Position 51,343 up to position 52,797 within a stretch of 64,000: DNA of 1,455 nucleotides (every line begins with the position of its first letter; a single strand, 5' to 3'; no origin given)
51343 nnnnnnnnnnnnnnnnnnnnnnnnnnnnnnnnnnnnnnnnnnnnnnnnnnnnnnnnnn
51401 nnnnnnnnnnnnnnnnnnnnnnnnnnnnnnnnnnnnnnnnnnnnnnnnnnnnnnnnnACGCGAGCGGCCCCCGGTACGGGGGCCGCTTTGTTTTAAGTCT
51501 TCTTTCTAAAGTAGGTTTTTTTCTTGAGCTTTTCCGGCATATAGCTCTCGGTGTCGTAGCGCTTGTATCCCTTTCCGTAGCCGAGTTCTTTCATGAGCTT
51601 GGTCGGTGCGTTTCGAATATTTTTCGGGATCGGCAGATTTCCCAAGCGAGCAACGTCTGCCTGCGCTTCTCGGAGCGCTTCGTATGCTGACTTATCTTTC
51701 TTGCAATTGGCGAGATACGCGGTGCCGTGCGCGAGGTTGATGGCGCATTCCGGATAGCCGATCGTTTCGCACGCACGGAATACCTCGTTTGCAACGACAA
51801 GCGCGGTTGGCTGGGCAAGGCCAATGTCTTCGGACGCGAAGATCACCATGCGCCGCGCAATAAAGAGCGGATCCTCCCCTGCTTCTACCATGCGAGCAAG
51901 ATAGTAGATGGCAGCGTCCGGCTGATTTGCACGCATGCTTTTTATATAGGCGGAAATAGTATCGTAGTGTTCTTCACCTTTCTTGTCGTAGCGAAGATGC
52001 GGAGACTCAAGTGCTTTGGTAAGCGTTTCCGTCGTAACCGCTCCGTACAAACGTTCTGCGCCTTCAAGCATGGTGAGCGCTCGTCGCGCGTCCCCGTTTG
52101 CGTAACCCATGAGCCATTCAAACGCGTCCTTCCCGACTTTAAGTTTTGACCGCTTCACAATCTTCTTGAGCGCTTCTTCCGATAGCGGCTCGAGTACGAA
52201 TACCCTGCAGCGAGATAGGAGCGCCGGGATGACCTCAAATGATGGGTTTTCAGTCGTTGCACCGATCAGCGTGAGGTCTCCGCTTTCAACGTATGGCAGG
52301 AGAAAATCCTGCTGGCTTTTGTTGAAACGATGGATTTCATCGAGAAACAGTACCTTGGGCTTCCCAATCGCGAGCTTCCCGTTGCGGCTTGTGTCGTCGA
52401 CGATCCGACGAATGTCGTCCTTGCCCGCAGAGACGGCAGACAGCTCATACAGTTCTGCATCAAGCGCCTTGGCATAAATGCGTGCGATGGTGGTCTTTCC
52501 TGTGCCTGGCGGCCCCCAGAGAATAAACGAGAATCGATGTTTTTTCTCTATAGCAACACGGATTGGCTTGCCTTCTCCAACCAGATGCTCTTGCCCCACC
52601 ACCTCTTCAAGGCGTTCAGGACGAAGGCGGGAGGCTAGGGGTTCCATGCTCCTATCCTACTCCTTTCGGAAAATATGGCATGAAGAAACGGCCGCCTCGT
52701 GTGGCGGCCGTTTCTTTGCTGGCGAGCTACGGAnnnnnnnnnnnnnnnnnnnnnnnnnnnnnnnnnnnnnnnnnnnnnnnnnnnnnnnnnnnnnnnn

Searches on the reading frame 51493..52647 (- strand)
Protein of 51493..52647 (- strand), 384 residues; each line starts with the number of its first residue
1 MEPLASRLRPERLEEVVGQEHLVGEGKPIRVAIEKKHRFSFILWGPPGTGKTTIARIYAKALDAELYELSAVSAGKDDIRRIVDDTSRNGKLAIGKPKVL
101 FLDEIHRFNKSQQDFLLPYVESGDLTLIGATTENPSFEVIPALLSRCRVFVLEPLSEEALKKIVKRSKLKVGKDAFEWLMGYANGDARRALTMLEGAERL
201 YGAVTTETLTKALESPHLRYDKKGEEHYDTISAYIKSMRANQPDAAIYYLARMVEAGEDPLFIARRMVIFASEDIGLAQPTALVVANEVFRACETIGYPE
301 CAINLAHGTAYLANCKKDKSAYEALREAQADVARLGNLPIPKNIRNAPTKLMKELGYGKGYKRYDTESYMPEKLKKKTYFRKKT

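Call 3: search_protein_families(library=pfam, proteins=[window:51493-52647:-], max_evalue=1)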
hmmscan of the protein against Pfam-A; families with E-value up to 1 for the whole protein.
window:51493-52647:- (384 aa): 37 families (the best 25 are shown)
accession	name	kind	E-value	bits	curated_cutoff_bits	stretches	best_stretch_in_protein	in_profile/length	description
PF12002.13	MgsA_C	-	1.6e-50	171.7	27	1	242-382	3-150/167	MgsA AAA+ ATPase C terminal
PF16193.11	AAA_assoc_2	-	1.2e-21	77.1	34.3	1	167-239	3-81/81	AAA C-terminal domain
PF00004.35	AAA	-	4.2e-17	63.2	21.2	1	42-151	2-127/131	ATPase family associated with various cellular activities (AAA)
PF05496.18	RuvB_N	-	4e-13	49.9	27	1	8-128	1-116/159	Holliday junction DNA helicase RuvB P-loop domain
PF07728.20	AAA_5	-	1.2e-09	38.8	22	1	41-131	2-101/139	AAA domain (dynein-related subfamily)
PF01078.27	Mg_chelatase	-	2.2e-07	31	20.3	2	13-60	2-44/207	Magnesium chelatase, subunit ChlI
PF00158.32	Sigma54_activat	-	2.5e-06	27.7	20.2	1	86-135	83-132/168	Sigma-54 interaction domain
PF13191.12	AAA_16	-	2.6e-05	25.2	32.6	1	40-65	26-51/167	AAA ATPase domain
PF13401.12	AAA_22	-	2.8e-05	24.9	27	1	40-70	7-40/130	AAA domain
PF13173.12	AAA_14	-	5.4e-05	23.6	27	1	41-156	5-124/129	AAA domain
PF21960.2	RCF1-5-like_lid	-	0.00039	20.8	27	1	159-196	2-40/43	RCF1/5-like, AAA+ ATPase lid domain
PF20720.3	nSTAND3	-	0.00062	19.9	27.2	1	41-86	20-64/155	Novel STAND NTPase 3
PF13604.12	AAA_30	-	0.00089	19.5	27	1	37-74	17-54/191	AAA domain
PF07724.20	AAA_2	-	0.00097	19.6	27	1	38-126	3-105/166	AAA domain (Cdc48 subfamily)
PF13177.12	DNA_pol3_delta2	-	0.0012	19.3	27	1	72-155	79-160/161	DNA polymerase III, delta subunit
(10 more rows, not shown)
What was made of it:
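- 51493..52647 (-): rarA/mgsA (recombination-associated AAA+ ATPase). Conserved right border of the variable gap. PF12002, E 1.6e-50 (call 3).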

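Call 20: find_related_loci(query=window:51493-52647:-, collection=genome_contigs, flank=10000)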
Query window:51493-52647:- (384 aa) in genome_contigs; peptide patterns used: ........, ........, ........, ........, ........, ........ (x = any residue, [..] = any of these).
600 stretches matched a pattern (row limit reached: there are more); 586 encode a relative of the query (tblastn E <= 1e-3); the best 80 are kept; 80 distinct loci.
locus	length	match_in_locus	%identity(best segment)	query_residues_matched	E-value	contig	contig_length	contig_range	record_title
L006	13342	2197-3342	85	1-382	0e+0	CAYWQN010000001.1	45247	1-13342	MAG TPA_asm: uncultured Candidatus Saccharibacteria bacterium isolate SRP278252_co2_32 genome assembly, contig: NODE_138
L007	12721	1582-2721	84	1-380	0e+0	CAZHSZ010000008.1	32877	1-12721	MAG TPA_asm: uncultured Candidatus Saccharibacteria bacterium isolate SRP133034_co1_80 genome assembly, contig: NODE_126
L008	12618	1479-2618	85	1-382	0e+0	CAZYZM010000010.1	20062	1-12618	MAG TPA_asm: uncultured Candidatus Saccharibacteria bacterium isolate SRP263527_co2_123 genome assembly, contig: NODE_21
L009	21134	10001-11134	83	1-380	0e+0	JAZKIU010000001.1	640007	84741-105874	MAG: Patescibacteria group bacterium isolate ADI_DC_SW_02_SPN_11032020-bin061_1 DCSW02SPN_B061_1_000000000001, whole gen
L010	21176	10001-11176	81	1-381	0e+0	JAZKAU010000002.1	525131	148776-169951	MAG: Patescibacteria group bacterium isolate ADI_H3L2_1_122_18_3-bin046 ADIH3L21_B046_0_000000000002, whole genome shotg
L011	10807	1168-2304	83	1-380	0e+0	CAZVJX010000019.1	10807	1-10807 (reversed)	MAG TPA_asm: uncultured Candidatus Saccharibacteria bacterium isolate SRP193066_co1_81 genome assembly, contig: NODE_546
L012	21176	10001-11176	81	1-380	0e+0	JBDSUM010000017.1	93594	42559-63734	MAG: Candidatus Paceibacterota bacterium isolate cluster1_bin.581 k127_6623317, whole genome shotgun sequence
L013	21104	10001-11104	83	1-372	0e+0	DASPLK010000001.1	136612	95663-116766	MAG TPA_asm: Candidatus Paceibacterota bacterium isolate SMAG_U12061 k141_22502, whole genome shotgun sequence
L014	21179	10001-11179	80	1-380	0e+0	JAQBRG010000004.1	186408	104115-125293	MAG: Parcubacteria group bacterium isolate RYN_393 scaffold_4376877, whole genome shotgun sequence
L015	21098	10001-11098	80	1-372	0e+0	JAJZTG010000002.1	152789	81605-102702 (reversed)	MAG: bacterium isolate SKS3.bin68 NODE_122_length_152789_cov_6.440693, whole genome shotgun sequence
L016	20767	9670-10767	82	1-372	0e+0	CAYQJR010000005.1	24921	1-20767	MAG TPA_asm: uncultured Candidatus Saccharibacteria bacterium isolate SRP136066_co1_416 genome assembly, contig: NODE_17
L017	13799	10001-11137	79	1-380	0e+0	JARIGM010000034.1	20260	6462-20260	MAG: Candidatus Kaiserbacteria bacterium isolate CullarsAll.DT.26 k141_914195, whole genome shotgun sequence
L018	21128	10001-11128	80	1-381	0e+0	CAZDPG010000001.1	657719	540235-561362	MAG TPA_asm: uncultured Candidatus Saccharibacteria bacterium isolate SRP062349_co2_30 genome assembly, contig: NODE_5_l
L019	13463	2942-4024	81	1-367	0e+0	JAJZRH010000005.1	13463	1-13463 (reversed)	MAG: bacterium isolate SKS1.bin80 NODE_8184_length_13463_cov_1.519496, whole genome shotgun sequence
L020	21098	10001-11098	80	1-372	0e+0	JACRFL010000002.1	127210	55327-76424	MAG: Candidatus Kaiserbacteria bacterium isolate NC_groundwater_1724_Pr3_B-0.1um_57_17 SR-2_scaffold_141_336881, whole g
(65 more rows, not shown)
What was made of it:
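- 51493..52647 (-): 80 related loci fetched (call 20).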

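Call 71: search_protein_families(library=pfam, proteins=[L006:3800-4477:-, L006:3361-3717:-, L006:4602-5363:+, L010:11172-11864:-, L010:14238-14963:-, L012:11231-11635:-, L012:11732-12265:-, L012:13462-14067:-, L015:11158-11883:+, L016:10791-11465:+], max_evalue=0.001)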
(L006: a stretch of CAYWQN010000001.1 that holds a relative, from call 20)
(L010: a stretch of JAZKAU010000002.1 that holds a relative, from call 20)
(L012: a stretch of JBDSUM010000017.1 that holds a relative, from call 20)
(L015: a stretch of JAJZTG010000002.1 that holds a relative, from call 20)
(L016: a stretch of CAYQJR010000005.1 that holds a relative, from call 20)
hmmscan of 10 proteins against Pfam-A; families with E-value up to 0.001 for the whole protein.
L006:3800-4477:- (225 aa): 0 families

L006:3361-3717:- (118 aa): 0 families

L006:4602-5363:+ (253 aa): 1 family
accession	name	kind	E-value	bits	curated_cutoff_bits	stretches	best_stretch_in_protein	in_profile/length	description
PF01978.25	TrmB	-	1e-10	41.7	25.6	1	8-74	3-68/68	Sugar-specific transcriptional regulator TrmB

L010:11172-11864:- (230 aa): 3 families
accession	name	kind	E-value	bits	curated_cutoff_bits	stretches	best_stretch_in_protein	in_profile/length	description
PF01555.25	N6_N4_Mtase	-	2.9e-24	86.7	26.7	2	21-103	1-76/221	DNA methylase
PF03602.21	Cons_hypoth95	-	8.2e-05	22.8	24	0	186-229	41-85/182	Conserved hypothetical protein 95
PF02086.21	MethyltransfD12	-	0.00031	21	22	0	7-59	162-217/253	D12 class N6 adenine-specific DNA methyltransferase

L010:14238-14963:- (241 aa): 1 family
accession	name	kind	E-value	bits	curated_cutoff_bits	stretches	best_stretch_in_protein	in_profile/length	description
PF00486.34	Trans_reg_C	-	6.9e-05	23.3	26.2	1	165-236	1-77/77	Transcriptional regulatory protein, C terminal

L012:11231-11635:- (134 aa): 2 families
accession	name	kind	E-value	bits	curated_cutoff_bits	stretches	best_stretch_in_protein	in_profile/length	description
PF02311.25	AraC_binding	-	9.9e-08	32.2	21.1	1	50-106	4-62/135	AraC-like ligand binding domain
PF07883.17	Cupin_2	-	3.1e-06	27.2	27.2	1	50-103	2-54/70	Cupin domain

L012:11732-12265:- (177 aa): 0 families

L012:13462-14067:- (201 aa): 0 families

L015:11158-11883:+ (241 aa): 0 families

L016:10791-11465:+ (224 aa): 0 families
